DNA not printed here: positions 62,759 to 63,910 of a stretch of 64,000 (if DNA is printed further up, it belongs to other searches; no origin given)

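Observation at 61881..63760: Capsid-motif protein with a twin-arginine-type leader, next to a papain-family peptidase and an exported thioredoxin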

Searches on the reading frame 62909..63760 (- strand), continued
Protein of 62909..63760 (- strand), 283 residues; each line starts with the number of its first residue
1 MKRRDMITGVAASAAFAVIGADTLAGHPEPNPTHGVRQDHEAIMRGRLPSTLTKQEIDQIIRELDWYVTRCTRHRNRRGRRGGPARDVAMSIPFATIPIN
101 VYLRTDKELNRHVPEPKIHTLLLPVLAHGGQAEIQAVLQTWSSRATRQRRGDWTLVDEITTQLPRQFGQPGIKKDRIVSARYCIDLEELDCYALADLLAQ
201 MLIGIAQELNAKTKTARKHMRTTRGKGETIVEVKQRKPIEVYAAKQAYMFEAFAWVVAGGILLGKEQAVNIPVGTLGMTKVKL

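Call 56: list_cluster_members(proteins=[P0005, P0007, P0008, P0011, P0013, P0014, P0016, P0017, P0018, P0019])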
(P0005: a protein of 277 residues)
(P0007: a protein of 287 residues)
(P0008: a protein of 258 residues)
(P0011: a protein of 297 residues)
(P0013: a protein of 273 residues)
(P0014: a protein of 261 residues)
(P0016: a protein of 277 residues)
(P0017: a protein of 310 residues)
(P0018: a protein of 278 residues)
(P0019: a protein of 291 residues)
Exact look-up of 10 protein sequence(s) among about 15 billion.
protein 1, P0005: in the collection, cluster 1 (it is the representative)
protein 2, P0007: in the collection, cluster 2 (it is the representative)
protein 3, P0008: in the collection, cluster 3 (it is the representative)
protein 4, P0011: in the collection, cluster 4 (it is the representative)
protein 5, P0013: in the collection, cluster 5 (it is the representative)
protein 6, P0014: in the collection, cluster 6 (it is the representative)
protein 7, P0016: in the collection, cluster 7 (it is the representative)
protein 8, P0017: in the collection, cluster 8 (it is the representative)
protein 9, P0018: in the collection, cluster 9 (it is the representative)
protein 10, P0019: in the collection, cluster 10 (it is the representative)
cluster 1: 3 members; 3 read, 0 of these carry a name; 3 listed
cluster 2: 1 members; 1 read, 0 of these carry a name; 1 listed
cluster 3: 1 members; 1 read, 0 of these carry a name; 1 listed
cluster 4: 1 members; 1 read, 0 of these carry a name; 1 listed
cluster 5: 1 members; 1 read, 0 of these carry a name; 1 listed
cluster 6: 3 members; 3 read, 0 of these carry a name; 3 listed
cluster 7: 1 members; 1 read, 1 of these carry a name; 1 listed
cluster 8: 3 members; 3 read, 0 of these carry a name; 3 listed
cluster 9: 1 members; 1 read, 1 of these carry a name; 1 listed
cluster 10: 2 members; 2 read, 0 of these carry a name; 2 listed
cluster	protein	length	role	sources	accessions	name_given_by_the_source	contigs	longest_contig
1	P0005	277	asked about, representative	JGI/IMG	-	-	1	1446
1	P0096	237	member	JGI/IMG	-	-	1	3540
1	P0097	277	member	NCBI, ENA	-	-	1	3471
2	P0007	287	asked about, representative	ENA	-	-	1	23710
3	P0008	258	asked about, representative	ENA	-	-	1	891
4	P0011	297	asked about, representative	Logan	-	-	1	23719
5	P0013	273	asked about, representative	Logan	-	-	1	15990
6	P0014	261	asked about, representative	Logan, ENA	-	-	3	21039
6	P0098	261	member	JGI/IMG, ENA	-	-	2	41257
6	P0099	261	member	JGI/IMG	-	-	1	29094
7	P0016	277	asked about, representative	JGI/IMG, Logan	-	hypothetical protein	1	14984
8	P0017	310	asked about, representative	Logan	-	-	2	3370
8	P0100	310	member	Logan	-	-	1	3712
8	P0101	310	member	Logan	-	-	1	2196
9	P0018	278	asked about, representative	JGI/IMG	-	hypothetical protein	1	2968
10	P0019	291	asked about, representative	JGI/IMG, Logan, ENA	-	-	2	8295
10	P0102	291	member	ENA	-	-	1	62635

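Call 57: find_encoding_contigs(protein=P0102, flank=10000, max_places=1)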
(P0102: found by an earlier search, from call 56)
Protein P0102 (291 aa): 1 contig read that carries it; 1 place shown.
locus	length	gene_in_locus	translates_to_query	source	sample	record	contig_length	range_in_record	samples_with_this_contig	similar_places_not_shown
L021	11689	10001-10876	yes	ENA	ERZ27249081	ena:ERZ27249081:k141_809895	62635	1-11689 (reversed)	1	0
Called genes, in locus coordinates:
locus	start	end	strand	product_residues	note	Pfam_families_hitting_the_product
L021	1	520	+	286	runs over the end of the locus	-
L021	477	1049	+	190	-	-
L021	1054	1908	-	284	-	PF03721:UDPG_MGDP_dh_N, PF00984:UDPG_MGDP_dh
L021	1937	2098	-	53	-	-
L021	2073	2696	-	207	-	-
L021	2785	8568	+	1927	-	PF00293:NUDIX (weak), PF14091:DUF4269 (weak)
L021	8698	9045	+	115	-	-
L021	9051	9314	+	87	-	-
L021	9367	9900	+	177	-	PF13578:Methyltransf_24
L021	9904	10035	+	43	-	-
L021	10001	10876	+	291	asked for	-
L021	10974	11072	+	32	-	-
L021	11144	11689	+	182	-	?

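Call 58: find_encoding_contigs(protein=P0098, flank=10000, max_places=1)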
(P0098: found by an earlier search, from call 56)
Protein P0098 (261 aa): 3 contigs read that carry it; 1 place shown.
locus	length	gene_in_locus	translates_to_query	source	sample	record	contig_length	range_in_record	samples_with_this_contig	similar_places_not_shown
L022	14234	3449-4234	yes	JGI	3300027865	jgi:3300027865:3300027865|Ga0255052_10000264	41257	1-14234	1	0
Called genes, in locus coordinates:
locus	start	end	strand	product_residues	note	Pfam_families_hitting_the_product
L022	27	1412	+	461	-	-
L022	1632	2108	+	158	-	-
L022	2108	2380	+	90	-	-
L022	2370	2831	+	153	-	-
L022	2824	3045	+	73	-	-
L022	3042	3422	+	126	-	-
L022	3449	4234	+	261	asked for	-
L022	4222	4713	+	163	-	PF07385:Lyx_isomer (faint), PF07883:Cupin_2 (faint)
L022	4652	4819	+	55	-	-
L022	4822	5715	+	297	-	PF13489:Methyltransf_23, PF08241:Methyltransf_11, PF08242:Methyltransf_12, PF13649:Methyltransf_25 (weak), PF13847:Methyltransf_31 (faint)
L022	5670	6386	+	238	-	-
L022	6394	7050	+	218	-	PF13578:Methyltransf_24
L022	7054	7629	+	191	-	-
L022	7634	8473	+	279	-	PF03016:Exostosin_GT47, PF24785:RXYLT1_C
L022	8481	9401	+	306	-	-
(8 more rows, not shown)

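Call 59: search_protein_families(library=pfam, proteins=[L001:9559-9984:+, L001:8349-9458:+, L001:7550-8329:+, L001:6913-7518:+], max_evalue=0.01)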
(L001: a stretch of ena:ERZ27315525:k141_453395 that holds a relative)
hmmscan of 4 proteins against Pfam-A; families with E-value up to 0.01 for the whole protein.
L001:9559-9984:+ (141 aa): 0 families

L001:8349-9458:+ (369 aa): 0 families

L001:7550-8329:+ (259 aa): 0 families

L001:6913-7518:+ (201 aa): 0 families

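Call 68: find_related_loci(query=A1, collection=viral_contigs, flank=10000)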
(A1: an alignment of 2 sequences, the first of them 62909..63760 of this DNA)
Query A1 (283 aa) in viral_contigs; peptide patterns used: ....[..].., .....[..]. (x = any residue, [..] = any of these).
30 stretches matched a pattern, but none encodes a relative of the query by tblastn (E <= 1e-3).

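Call 70: find_related_loci(query=A5, collection=viral_contigs, flank=10000)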
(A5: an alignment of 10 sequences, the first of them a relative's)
Query A5 (291 aa) in viral_contigs; peptide patterns used: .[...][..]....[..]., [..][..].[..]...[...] (x = any residue, [..] = any of these).
31 stretches matched a pattern, but none encodes a relative of the query by tblastn (E <= 1e-3).

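Call 73: search_protein_families(library=pfam, alignment_id=A2, max_evalue=0.1)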
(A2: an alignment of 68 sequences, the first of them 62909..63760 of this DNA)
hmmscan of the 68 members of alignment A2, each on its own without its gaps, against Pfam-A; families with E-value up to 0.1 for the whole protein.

A. member 1, window:62909-63760:- (283 aa): 0 families

B. families by the number of members that match (of 68 scanned): 15 families
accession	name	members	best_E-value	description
PF10518.14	TAT_signal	14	0.00044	TAT (twin-arginine translocation) pathway signal sequence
PF10075.15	CSN8_PSD8_EIF3K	1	0.0066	CSN8/PSMD8/EIF3K family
PF22945.2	LEM-3_GIY-YIG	1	0.0068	LEM-3-like GIY-YIG domain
PF01593.30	Amino_oxidase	1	0.0072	Flavin containing amine oxidoreductase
PF25471.1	TM_PetC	1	0.018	Iron-sulfur subunit PetC transmembrane anchor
PF19204.5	DUF5876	1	0.032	Family of unknown function (DUF5876)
PF10399.14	UCR_Fe-S_N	1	0.032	Ubiquitinol-cytochrome C reductase Fe-S subunit TAT signal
PF18831.7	LRR_11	1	0.034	Leucine-rich repeat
PF20769.2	YPEB_N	1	0.034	YpeB N-terminal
PF21777.3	SDR-like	1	0.042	Short chain dehydrogenase-like protein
PF16711.10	SCAB-ABD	1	0.046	Actin-binding domain of plant-specific actin-binding protein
PF11505.13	DUF3216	1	0.06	Protein of unknown function (DUF3216)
PF12318.13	FAD-SLDH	1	0.072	Membrane bound FAD containing D-sorbitol dehydrogenase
PF06479.17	Ribonuc_2-5A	1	0.078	Ribonuclease 2-5A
PF03833.19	PolC_DP2_N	1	0.083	DNA polymerase II large subunit DP2, N-terminal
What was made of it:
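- On Tat (twin-arginine) exported proteins: 14 of 68 relatives hit PF10518, the best at 4.4e-4 (call 73).
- Pfam TAT_signal hits 14 of 68 members (call 73). Pfam TAT_signal does not hit the window protein itself (call 73), and its small-x-small site (IGA|D or LAG|H) is weaker than in many relatives.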

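Call 74: search_solved_structures(query=A2, max_evalue=1)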
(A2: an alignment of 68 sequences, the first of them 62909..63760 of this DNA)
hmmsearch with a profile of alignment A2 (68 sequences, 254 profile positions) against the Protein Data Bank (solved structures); distinct sequences matched with E-value up to 1: 11.
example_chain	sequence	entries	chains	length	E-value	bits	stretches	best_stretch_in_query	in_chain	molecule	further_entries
4yuu_q1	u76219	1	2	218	0.11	15.5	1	3-66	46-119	Extrinsic protein in photosystem II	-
9t6o_A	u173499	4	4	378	0.39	13.7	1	2-37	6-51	Copper-containing nitrite reductase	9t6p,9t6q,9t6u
5akr_A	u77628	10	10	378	0.41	13.7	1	2-37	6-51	COPPER-CONTAINING NITRITE REDUCTASE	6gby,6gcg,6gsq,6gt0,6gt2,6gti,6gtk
5f75_A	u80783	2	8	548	0.52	13.3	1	3-60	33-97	Thiocyanate dehydrogenase | Uncharacterized protein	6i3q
2yiu_C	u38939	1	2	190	0.53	13.3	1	4-36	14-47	UBIQUINOL-CYTOCHROME C REDUCTASE IRON-SULFUR SUBUNIT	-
9fks_c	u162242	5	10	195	0.55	13.2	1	4-36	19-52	Ubiquinol-cytochrome c reductase iron-sulfur subunit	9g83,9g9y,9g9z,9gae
5g5g_A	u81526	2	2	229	0.69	12.9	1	3-41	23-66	PUTATIVE XANTHINE DEHYDROGENASE YAGT IRON-SULFUR-BINDING SUBUNIT | Aldehyde oxidoreductase iron-sulfur-binding subunit PaoA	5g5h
7pkx_A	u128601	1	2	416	0.75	12.8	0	3-58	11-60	Deferrochelatase/peroxidase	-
7pl0_A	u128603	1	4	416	0.75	12.8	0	3-58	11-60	Deferrochelatase/peroxidase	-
6j66_A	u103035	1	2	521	0.78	12.7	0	1-40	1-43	Chondroitin sulfate/dermatan sulfate 4-O-endosulfatase protein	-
2z1a_A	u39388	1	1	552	0.94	12.5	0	3-61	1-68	5'-nucleotidase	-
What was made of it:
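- The only weak sequence matches in the PDB are to the leaders of known Tat substrates: nitrite reductase, Rieske subunit, PaoA and a Dyp peroxidase (call 74). The family profile weakly matches Rieske Tat signal-anchors in the PDB and in Pfam: UCR_Fe-S_N and TM_PetC, one member each (calls 73, 74).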

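Call 81: find_encoding_contigs(protein=P0007, flank=10000, max_places=1)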
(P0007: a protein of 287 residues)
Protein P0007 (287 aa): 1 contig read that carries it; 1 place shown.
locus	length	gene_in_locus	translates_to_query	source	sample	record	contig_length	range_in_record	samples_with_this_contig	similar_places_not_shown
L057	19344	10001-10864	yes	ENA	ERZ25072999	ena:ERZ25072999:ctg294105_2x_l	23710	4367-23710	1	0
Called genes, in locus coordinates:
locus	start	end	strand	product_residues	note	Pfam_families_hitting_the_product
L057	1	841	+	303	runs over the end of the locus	PF00091:Tubulin (weak)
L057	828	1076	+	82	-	-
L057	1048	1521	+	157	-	-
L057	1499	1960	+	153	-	-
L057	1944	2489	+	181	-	-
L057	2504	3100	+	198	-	-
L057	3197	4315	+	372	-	-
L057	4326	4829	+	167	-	-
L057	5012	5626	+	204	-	-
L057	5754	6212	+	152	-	-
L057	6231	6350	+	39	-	-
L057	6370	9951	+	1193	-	PF18905:DUF5661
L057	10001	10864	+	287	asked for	-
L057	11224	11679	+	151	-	-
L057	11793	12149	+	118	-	PF20137:BubE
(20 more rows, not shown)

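Call 82: find_encoding_contigs(protein=P0011, flank=10000, max_places=1)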
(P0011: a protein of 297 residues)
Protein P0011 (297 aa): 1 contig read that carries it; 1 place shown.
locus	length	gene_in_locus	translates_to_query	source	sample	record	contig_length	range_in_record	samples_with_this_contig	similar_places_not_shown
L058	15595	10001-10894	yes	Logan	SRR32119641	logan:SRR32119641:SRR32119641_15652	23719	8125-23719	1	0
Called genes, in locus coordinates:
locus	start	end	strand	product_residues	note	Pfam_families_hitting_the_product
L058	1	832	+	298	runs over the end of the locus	PF02511:Thy1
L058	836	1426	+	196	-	-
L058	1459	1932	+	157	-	-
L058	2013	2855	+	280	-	-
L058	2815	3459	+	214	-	-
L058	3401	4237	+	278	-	PF02086:MethyltransfD12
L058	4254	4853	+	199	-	-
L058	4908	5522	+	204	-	-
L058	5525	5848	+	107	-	-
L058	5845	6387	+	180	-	-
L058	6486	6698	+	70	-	-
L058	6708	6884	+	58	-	-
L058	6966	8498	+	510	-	-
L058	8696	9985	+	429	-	-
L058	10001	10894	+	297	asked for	-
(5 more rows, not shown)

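Call 87: find_related_loci(query=A3, collection=metagenome_contigs, flank=3000)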
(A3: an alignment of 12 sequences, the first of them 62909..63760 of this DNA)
Query A3 (283 aa) in metagenome_contigs; peptide patterns used: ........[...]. (x = any residue, [..] = any of these).
124 stretches matched a pattern; 19 encode a relative of the query (tblastn E <= 1e-3); 19 distinct loci.
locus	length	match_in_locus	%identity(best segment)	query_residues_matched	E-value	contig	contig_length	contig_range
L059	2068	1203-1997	37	1-277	5e-48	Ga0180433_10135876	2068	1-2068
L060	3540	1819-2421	27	89-283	4e-20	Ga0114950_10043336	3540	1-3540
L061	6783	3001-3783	27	1-262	4e-11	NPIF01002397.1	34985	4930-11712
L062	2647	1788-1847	70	82-104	5e-5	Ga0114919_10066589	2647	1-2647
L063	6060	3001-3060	70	82-104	2e-4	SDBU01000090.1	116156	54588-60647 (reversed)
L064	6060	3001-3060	70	82-104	1e-4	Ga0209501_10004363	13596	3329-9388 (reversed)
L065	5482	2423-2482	70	82-104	1e-4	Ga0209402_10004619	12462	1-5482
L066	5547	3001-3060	70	82-104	1e-4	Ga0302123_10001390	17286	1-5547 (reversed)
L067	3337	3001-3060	70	82-104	1e-4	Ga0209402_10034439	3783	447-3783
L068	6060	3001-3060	70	82-104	1e-4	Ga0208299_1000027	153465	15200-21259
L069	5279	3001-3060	70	82-104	1e-4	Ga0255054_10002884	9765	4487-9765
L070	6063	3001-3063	67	84-104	1e-4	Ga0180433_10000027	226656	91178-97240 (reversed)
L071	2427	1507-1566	70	82-104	1e-4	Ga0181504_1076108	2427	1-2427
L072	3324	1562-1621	70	82-104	1e-4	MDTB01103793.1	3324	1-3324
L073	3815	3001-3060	70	82-104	1e-4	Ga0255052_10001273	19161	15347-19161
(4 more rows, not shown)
